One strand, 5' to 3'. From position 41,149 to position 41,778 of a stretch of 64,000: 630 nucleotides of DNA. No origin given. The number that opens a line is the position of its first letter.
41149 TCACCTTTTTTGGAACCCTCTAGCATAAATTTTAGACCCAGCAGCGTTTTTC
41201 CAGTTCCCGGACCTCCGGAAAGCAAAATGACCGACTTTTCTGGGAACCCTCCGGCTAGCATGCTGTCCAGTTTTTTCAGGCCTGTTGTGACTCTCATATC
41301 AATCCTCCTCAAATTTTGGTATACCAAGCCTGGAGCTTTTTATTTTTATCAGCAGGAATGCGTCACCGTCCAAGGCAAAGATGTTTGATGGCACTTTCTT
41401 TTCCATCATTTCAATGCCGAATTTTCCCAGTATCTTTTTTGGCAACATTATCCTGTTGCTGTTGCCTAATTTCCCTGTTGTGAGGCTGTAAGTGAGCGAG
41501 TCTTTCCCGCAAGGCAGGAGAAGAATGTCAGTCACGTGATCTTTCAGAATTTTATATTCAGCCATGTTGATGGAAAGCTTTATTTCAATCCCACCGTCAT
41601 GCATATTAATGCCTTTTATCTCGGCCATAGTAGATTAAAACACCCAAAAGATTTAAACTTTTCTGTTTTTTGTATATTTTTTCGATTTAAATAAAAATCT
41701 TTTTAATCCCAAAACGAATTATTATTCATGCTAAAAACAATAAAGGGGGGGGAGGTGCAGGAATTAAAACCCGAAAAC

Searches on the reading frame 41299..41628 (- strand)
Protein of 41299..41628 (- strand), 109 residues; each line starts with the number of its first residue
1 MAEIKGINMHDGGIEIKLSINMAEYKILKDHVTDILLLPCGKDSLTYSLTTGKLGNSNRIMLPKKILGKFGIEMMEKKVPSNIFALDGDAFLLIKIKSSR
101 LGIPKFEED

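Call 24: search_protein_families(library=pfam, proteins=[window:41299-41628:-], max_evalue=0.1)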
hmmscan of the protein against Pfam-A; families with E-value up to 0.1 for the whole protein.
window:41299-41628:- (109 aa): 0 families

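Call 93: search_solved_structures(query=A5, max_evalue=10)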
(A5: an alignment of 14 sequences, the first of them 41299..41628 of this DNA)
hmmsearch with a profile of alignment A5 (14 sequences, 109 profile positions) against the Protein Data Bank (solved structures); distinct sequences matched with E-value up to 10: 1.
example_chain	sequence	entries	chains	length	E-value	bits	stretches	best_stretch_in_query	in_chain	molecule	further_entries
3ihk_A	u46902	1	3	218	1.1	12.4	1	19-50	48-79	thiamin pyrophosphokinase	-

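Call 94: search_protein_families(library=pfam, alignment_id=A5, max_evalue=1)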
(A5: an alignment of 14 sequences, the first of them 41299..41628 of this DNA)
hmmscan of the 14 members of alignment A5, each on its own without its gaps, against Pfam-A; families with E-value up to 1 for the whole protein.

A. member 1, window:41299-41628:- (109 aa): 1 family
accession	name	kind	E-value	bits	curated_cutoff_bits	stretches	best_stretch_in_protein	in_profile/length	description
PF04014.23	MazE_antitoxin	-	0.13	12.7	24.7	1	53-73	3-23/48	Antidote-toxin recognition MazE, bacterial antitoxin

B. families by the number of members that match (of 14 scanned): 6 families
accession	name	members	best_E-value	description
PF04014.23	MazE_antitoxin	4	0.0029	Antidote-toxin recognition MazE, bacterial antitoxin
PF09194.16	Endonuc-BsobI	1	0.0099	Restriction endonuclease BsobI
PF20740.2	TP0453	1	0.072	Outer membrane-associated lipoprotein TP0453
PF09087.17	Cyc-maltodext_N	1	0.1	Cyclomaltodextrinase, N-terminal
PF06849.18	DUF1246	1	0.14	Protein of unknown function (DUF1246)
PF02507.20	PSI_PsaF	1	0.19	Photosystem I reaction centre subunit III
